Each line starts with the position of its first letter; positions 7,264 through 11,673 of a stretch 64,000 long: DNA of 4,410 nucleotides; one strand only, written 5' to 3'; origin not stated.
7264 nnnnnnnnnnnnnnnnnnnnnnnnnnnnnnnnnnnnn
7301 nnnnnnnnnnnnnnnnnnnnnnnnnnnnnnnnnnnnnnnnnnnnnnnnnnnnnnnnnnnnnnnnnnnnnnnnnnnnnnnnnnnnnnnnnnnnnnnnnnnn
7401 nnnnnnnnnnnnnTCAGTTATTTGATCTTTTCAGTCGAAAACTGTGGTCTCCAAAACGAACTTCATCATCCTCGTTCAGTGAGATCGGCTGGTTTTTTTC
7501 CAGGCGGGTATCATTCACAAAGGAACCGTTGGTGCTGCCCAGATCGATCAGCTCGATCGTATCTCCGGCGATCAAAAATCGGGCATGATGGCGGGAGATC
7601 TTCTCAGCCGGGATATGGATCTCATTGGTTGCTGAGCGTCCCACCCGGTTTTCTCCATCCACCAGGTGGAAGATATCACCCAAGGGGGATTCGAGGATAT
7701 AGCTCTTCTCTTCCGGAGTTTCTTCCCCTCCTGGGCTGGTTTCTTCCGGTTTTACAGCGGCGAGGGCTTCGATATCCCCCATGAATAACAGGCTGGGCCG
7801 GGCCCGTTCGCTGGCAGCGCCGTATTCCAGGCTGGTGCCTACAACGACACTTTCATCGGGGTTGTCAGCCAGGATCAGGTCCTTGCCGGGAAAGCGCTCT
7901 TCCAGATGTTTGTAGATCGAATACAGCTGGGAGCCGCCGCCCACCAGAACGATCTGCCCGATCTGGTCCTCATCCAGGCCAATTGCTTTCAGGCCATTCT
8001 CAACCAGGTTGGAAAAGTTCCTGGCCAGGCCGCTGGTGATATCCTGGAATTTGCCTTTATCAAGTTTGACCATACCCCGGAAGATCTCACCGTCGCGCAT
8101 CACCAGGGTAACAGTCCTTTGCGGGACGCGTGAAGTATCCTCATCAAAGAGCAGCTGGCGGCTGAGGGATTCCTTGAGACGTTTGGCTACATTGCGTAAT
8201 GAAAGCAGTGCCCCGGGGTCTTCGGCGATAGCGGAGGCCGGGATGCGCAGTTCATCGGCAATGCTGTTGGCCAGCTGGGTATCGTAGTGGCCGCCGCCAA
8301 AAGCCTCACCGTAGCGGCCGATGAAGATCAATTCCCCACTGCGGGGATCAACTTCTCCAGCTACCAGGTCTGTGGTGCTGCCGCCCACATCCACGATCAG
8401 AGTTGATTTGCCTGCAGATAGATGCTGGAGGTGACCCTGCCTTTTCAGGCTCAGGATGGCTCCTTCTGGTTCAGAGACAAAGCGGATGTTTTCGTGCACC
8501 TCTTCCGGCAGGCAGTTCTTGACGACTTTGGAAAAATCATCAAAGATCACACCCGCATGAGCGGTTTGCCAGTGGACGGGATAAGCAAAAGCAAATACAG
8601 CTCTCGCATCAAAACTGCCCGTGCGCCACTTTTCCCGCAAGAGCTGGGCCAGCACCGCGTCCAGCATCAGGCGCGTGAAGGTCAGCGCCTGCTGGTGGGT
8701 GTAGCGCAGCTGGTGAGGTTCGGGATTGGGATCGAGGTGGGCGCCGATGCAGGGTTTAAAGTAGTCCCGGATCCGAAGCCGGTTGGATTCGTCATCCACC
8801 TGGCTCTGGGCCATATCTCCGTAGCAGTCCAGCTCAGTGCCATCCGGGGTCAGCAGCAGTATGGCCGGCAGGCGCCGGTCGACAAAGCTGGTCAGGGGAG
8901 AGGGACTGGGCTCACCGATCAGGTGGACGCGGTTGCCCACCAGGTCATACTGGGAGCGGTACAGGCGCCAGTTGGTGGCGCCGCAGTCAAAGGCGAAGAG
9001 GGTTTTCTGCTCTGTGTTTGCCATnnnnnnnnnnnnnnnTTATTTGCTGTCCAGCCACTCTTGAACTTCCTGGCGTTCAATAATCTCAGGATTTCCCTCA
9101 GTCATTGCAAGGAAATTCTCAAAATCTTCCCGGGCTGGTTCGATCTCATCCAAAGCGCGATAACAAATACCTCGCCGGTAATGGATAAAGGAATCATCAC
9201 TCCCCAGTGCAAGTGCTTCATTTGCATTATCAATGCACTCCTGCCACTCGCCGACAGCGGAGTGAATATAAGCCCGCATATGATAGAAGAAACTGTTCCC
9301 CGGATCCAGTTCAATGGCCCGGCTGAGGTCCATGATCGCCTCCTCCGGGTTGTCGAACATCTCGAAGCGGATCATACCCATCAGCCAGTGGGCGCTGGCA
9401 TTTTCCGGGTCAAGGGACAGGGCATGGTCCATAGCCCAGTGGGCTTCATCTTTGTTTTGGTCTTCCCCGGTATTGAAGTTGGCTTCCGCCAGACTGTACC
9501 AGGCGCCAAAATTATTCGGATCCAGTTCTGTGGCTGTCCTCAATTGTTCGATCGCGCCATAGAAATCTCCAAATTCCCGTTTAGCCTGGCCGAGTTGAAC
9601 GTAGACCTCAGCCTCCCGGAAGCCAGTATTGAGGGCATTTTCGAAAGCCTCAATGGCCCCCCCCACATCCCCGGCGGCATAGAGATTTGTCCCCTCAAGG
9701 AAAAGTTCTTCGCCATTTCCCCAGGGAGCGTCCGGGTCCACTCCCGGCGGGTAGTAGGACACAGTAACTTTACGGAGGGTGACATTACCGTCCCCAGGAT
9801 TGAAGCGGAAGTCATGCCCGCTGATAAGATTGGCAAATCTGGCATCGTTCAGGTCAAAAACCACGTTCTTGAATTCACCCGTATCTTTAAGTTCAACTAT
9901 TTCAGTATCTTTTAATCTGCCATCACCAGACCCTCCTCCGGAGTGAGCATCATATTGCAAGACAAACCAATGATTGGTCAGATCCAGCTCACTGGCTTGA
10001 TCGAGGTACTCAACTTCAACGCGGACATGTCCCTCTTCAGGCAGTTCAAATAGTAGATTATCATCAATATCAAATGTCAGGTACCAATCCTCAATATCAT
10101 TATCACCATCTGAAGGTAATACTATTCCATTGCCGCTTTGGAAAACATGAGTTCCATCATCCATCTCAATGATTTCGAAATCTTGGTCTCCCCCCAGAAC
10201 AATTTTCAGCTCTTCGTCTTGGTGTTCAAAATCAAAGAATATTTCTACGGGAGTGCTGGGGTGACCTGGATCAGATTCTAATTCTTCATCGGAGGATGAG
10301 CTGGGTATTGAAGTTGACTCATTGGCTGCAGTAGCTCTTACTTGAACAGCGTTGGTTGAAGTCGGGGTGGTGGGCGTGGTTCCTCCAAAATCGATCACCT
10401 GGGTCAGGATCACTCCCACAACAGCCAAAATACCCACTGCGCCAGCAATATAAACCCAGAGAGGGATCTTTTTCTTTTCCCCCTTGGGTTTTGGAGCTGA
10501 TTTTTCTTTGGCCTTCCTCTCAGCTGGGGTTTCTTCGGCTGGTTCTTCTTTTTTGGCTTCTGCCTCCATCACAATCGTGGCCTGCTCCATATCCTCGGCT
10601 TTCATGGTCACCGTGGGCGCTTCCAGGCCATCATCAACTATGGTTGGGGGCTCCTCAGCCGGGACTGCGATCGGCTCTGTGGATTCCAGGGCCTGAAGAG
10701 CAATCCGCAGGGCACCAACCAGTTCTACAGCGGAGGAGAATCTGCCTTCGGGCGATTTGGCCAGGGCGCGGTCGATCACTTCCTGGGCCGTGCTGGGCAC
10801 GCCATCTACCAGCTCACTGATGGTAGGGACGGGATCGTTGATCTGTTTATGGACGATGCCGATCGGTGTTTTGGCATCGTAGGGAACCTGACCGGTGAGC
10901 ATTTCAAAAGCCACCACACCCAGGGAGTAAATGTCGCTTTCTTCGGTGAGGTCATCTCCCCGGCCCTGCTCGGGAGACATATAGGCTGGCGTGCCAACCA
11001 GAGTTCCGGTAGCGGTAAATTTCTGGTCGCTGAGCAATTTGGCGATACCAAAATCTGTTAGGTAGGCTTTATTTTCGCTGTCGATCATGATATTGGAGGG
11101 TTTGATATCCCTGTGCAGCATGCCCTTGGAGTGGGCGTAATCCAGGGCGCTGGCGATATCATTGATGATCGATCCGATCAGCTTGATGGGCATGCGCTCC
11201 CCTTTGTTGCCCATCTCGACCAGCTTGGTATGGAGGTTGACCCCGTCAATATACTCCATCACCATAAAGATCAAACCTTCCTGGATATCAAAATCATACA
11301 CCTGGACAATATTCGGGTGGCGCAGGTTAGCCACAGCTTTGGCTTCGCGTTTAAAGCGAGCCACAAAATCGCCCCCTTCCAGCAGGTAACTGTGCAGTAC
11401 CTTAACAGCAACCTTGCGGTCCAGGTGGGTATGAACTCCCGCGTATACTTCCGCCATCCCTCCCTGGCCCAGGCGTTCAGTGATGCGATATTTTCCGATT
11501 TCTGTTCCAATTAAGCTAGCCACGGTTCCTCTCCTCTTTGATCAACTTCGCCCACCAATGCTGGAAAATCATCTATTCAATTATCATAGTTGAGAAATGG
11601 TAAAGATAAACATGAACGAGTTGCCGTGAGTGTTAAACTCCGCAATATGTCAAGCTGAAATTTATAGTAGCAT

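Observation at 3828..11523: Four-gene STK / Hsp70-FHA / HerA-like ATPase / CX2CX3C-protein operon that matches no named system I know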

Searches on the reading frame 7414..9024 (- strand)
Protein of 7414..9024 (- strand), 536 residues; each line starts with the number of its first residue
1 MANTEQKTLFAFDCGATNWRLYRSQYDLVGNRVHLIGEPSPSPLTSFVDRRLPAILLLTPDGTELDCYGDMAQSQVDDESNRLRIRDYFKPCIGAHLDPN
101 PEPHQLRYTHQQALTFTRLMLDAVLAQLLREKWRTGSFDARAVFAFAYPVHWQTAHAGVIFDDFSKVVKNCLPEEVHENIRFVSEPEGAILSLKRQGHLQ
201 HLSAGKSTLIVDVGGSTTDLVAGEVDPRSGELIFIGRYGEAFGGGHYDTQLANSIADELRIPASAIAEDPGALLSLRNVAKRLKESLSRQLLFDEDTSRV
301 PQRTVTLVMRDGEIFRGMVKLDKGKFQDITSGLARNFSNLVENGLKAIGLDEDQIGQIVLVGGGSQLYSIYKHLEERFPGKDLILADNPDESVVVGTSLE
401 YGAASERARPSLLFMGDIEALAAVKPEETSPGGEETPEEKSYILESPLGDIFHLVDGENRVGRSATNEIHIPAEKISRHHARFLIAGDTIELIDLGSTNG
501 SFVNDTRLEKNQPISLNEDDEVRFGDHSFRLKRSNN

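Call 4: search_protein_families(library=pfam, proteins=[window:7414-9024:-], max_evalue=0.01)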
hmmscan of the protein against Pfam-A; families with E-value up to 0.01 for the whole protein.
window:7414-9024:- (536 aa): 4 families
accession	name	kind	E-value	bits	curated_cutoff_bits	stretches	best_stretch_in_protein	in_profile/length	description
PF00498.31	FHA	-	5.8e-19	68.7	20.7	1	460-525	2-67/67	FHA domain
PF00012.26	HSP70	-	2.2e-17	62.9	20.6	1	204-421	184-392/599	Hsp70 protein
PF16697.10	Yop-YscD_cpl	-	2.4e-10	41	33.2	1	449-533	9-92/94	Inner membrane component of T3SS, cytoplasmic domain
PF06723.19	MreB_Mbl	-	0.0027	17.1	27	0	358-398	277-316/327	MreB/Mbl protein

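Call 5: search_protein_families(library=padloc, proteins=[window:7414-9024:-], max_evalue=0.01)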
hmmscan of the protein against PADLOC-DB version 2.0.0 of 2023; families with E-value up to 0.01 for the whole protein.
window:7414-9024:- (536 aa): 0 families

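Call 6: search_protein_families(library=ncbifam, proteins=[window:7414-9024:-], max_evalue=0.01)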
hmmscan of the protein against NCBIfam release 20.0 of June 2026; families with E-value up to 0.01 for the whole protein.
window:7414-9024:- (536 aa): 14 families
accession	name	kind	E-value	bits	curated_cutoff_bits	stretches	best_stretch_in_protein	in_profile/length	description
NF001413.0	PRK00290.1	equivalog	9.9e-15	53.9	648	1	181-402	165-372/625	molecular chaperone DnaK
TIGR02350.1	prok_dnaK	equivalog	3.2e-13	48.9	822.55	1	181-402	162-371/596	molecular chaperone DnaK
NF009947.0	PRK13411.1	equivalog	2e-12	46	1002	1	179-406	163-379/662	molecular chaperone DnaK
TIGR01991.1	HscA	equivalog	1.1e-11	44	708.55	1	179-401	160-359/600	Fe-S protein assembly chaperone HscA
NF003520.0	PRK05183.1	subfamily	4.5e-11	41.9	620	1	205-400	201-378/621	Fe-S protein assembly chaperone HscA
NF049868.1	FhaB_Rv0019c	equivalog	5.5e-11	42.8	125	1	440-531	68-158/158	FHA domain-containing protein FhaB/FipA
TIGR03354.1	VI_FHA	hypoth_equivalog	1.6e-09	38.1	120.25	1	457-528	24-98/420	type VI secretion system-associated FHA domain protein TagH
NF009946.0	PRK13410.1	equivalog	3.1e-09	35.6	1019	1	203-405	184-378/669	molecular chaperone DnaK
NF033760.1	gliding_GltG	equivalog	8.8e-08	31.1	650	1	460-533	27-98/650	adventurous gliding motility protein GltG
NF041660.2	oxygluDhInhib_OdhI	equivalog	1.8e-07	31.1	200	1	452-526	51-122/130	oxoglutarate dehydrogenase inhibitor Odhl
NF052573.1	HisKinEspAMyxo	equivalog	2.6e-07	29.1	1400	1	446-526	35-113/755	serine histidine kinase EspA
NF002399.0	PRK01433.1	equivalog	8e-07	28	743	1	178-402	170-355/595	Fe-S protein assembly chaperone HscA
TIGR03739.1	PRTRC_D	hypoth_equivalog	6.6e-06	25.3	214.8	1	182-396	144-313/320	PRTRC system protein D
NF052403.1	ESX1TransRegEspM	equivalog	0.0004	19.4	550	1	455-526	27-94/367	ESX-1 type VII secretion system transcriptional regulator EspM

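Call 79: find_homologous_proteins(query=window:7414-9024:-, max_evalue=0.00001)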
Query window:7414-9024:- (536 aa): 279 proteins with E <= 0.00001 among 8000 candidates; the best 120 are listed.
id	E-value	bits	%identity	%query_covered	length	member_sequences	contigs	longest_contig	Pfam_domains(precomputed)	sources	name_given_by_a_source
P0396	0.0e+0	1091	90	100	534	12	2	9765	PF00012.27,PF00498.32,PF16697.11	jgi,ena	-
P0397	0.0e+0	1074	89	100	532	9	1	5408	PF00012.27,PF00498.32,PF16697.11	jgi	-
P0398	0.0e+0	1067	87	100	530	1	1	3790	PF00012.27,PF00498.32,PF16697.11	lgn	-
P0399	0.0e+0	1050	86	100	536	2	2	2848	PF00012.27,PF00498.32,PF16697.11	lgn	-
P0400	0.0e+0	1049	87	100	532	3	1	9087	PF00012.27,PF00498.32,PF16697.11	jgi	-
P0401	0.0e+0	1040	86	100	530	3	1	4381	PF00012.27,PF00498.32,PF16697.11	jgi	-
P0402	0.0e+0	1036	86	100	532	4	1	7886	PF00012.27,PF00498.32,PF16697.11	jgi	jgi:molecular chaperone DnaK (HSP70)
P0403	0.0e+0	1029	85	100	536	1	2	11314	PF00012.27,PF00498.32,PF16697.11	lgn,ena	-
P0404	0.0e+0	1022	83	100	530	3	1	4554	PF00012.27,PF00498.32,PF16697.11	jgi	jgi:hypothetical protein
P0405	1.4e-294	996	81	100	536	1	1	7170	PF00012.27,PF00498.32,PF16697.11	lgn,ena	-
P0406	5.7e-287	971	80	100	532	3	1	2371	PF00012.27,PF00498.32,PF16697.11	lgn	-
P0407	3.8e-285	965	79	100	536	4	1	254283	PF00012.27,PF00498.32,PF16697.11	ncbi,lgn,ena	-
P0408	1.5e-277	939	77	99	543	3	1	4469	PF00012.27,PF00498.32,PF16697.11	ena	-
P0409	3.1e-273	925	77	99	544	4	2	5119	PF00012.27,PF00498.32,PF16697.11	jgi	-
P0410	4.2e-272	921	76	99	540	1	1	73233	PF00012.27,PF00498.32,PF16697.11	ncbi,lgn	-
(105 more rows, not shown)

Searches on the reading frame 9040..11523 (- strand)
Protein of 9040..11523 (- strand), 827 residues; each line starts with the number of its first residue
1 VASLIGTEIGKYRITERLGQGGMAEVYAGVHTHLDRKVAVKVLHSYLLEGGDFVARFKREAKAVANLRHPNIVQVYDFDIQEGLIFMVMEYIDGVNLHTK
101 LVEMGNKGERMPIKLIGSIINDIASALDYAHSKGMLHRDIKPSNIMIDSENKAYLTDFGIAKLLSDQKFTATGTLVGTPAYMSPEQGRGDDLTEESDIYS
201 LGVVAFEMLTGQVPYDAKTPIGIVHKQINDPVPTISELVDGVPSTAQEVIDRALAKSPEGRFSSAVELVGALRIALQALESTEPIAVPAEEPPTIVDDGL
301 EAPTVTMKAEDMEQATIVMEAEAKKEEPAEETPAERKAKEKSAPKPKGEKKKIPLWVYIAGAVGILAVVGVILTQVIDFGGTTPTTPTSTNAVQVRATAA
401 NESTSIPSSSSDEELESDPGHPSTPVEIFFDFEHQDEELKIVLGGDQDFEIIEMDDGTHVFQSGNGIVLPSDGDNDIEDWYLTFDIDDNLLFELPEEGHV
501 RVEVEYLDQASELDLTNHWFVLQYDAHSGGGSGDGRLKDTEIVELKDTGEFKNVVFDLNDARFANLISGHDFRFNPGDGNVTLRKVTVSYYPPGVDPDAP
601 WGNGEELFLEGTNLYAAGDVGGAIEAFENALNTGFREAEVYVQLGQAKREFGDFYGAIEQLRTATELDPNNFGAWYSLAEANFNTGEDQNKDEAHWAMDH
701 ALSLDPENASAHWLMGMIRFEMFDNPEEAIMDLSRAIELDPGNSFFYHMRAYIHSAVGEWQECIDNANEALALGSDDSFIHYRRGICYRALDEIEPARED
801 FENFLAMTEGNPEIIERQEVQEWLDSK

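Call 4: search_protein_families(library=pfam, proteins=[window:9040-11523:-], max_evalue=0.01)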
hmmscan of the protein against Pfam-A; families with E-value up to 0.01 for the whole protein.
window:9040-11523:- (827 aa): 19 families
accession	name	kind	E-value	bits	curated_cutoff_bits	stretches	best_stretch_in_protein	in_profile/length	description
PF00069.31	Pkinase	-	3e-53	181.3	31.7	1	12-263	1-253/263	Protein kinase domain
PF07714.23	PK_Tyr_Ser-Thr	-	2.7e-38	132.2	23.1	1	14-261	3-248/258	Protein tyrosine and serine/threonine kinase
PF07719.23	TPR_2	-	4.4e-19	67.4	27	1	638-671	1-34/34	Tetratricopeptide repeat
PF13414.12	TPR_11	-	2.7e-18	65.8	26.8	1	645-686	1-42/42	TPR repeat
PF13431.12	TPR_17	-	3.3e-15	55.5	24.4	2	735-764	4-33/34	Tetratricopeptide repeat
PF13428.12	TPR_14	-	8.3e-15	54.3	23.5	1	639-680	2-43/44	Tetratricopeptide repeat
PF00515.34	TPR_1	-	1.1e-14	53.9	27.8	0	638-671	1-34/34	Tetratricopeptide repeat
PF13432.12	TPR_16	-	1.3e-12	48.3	32.7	1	643-687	2-46/65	Tetratricopeptide repeat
PF13181.12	TPR_8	-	2e-10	40.4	25.7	1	638-671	1-34/34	Tetratricopeptide repeat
PF13371.12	TPR_9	-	1.2e-09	38.4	35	1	753-812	4-63/73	Tetratricopeptide repeat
PF14559.12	TPR_19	-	4.3e-08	33.8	25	1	614-678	1-64/68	Tetratricopeptide repeat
PF23914.1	TPR_CcmH_CycH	-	1.4e-07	31.9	42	1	637-726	49-138/158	Cytochrome c-type biogenesis protein H TPR domain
PF03109.22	ABC1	-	4.5e-07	29.7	22.9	1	54-166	117-219/244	ABC1 atypical kinase-like domain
PF13424.12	TPR_12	-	1.4e-06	28.9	30.1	0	621-668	20-75/77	Tetratricopeptide repeat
PF13174.12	TPR_6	-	2.2e-06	28.4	26.3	0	782-805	4-27/33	Tetratricopeptide repeat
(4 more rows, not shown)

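Call 5: search_protein_families(library=padloc, proteins=[window:9040-11523:-], max_evalue=0.01)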
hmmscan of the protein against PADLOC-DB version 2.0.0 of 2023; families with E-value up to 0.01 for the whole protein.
window:9040-11523:- (827 aa): 35 families (the best 25 are shown)
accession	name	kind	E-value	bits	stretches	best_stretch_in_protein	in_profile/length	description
PDLC04061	PD-T4-6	-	6e-99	330.8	1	9-420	15-420/510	-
PDLC04053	PD-T4-6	-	1.8e-94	314.7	1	6-290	5-286/311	-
PDLC04060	PD-T4-6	-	7.3e-94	313.4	1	8-404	5-388/486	-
PDLC04042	PD-T4-6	-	2.8e-91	304.2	1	9-282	8-279/292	-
PDLC04043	PD-T4-6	-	4e-89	297.7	1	7-411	12-367/452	-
PDLC04039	PD-T4-6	-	8.4e-89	296.7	1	3-386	7-362/458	-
PDLC04057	PD-T4-6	-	3.5e-86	288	1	5-321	2-306/443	-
PDLC04054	PD-T4-6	-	1.3e-84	282.6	1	8-305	8-309/347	-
PDLC04048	PD-T4-6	-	1.5e-77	259.4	1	10-352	10-340/354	-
PDLC04047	PD-T4-6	-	3.3e-77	257.8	1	8-284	8-281/327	-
PDLC04138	mad6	-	2e-71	239.8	1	10-320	51-358/659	mads_6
PDLC04052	PD-T4-6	-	4.9e-71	238.4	1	10-404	9-374/496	-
PDLC04040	PD-T4-6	-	1.3e-69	233.4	1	18-402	2-367/547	-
PDLC04041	PD-T4-6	-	4e-68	228.7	1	6-302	24-294/443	-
PDLC04064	PD-T4-6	-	4e-64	214.9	1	8-272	18-277/369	-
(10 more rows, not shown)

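Call 6: search_protein_families(library=ncbifam, proteins=[window:9040-11523:-], max_evalue=0.01)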
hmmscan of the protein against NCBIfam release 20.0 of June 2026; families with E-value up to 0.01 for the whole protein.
window:9040-11523:- (827 aa): 39 families (the best 25 are shown)
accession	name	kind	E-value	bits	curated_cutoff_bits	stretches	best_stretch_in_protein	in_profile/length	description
NF033483.0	PknB_PASTA_kin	equivalog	2.4e-105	353.7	450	1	10-406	7-387/563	Stk1 family PASTA domain-containing Ser/Thr kinase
NF052427.1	StpK7MSMEG_1200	equivalog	5.2e-65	220.1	900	1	7-280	4-273/601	serine/threonine protein kinase StpK7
NF047741.1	antiphage_MADS6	equivalog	9.3e-51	173.1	460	2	118-284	303-469/612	methylation-associated defense system protein kinase MAD6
NF009651.0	PRK13184.1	equivalog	9.9e-47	159.5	839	1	9-277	1-292/932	serine/threonine-protein kinase PknD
TIGR03903.1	TOMM_kin_cyc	equivalog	5.8e-45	153.6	705.75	1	36-280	4-253/1267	TOMM system kinase/cyclase fusion protein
NF053615.1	SerThrKinAfsKStmc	equivalog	4.1e-34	118.3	1300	1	8-330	11-321/809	protein serine/threonine kinase AfsK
NF038150.1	lanthi_synth_IV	equivalog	5.5e-32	111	650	1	10-328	189-506/851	class IV lanthionine synthetase LanL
NF033442.0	BREX_PglW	equivalog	3.9e-24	84.5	990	1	8-290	202-499/1391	BREX system serine/threonine kinase PglW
NF038151.1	lanthi_synth_III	equivalog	4.3e-18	65.1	575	1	11-210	221-424/833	class III lanthionine synthetase LanKC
NF040959.1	MamA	equivalog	1.3e-15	57.4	200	2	606-740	73-203/204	magnetosome protein MamA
TIGR00990.1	3a0801s09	subfamily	7.4e-13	48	757.25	1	701-803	324-424/615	mitochondrial import receptor subunit TOM70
TIGR02521.1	type_IV_pilW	equivalog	4.5e-12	46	154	1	611-689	106-186/234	type IV pilus biogenesis/stability protein PilW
TIGR02917.1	PEP_TPR_lipo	equivalog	1.4e-11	43.1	312.2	1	609-772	368-527/899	XrtA/PEP-CTERM system TPR-repeat protein PrsT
TIGR03724.2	arch_bud32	equivalog_domain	1.5e-11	44.2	125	1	55-171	38-141/193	KEOPS complex kinase/ATPase Bud32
TIGR02552.1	LcrH_SycD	equivalog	5.7e-11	42.3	104.8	2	741-814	49-122/136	SycD/LcrH family type III secretion system chaperone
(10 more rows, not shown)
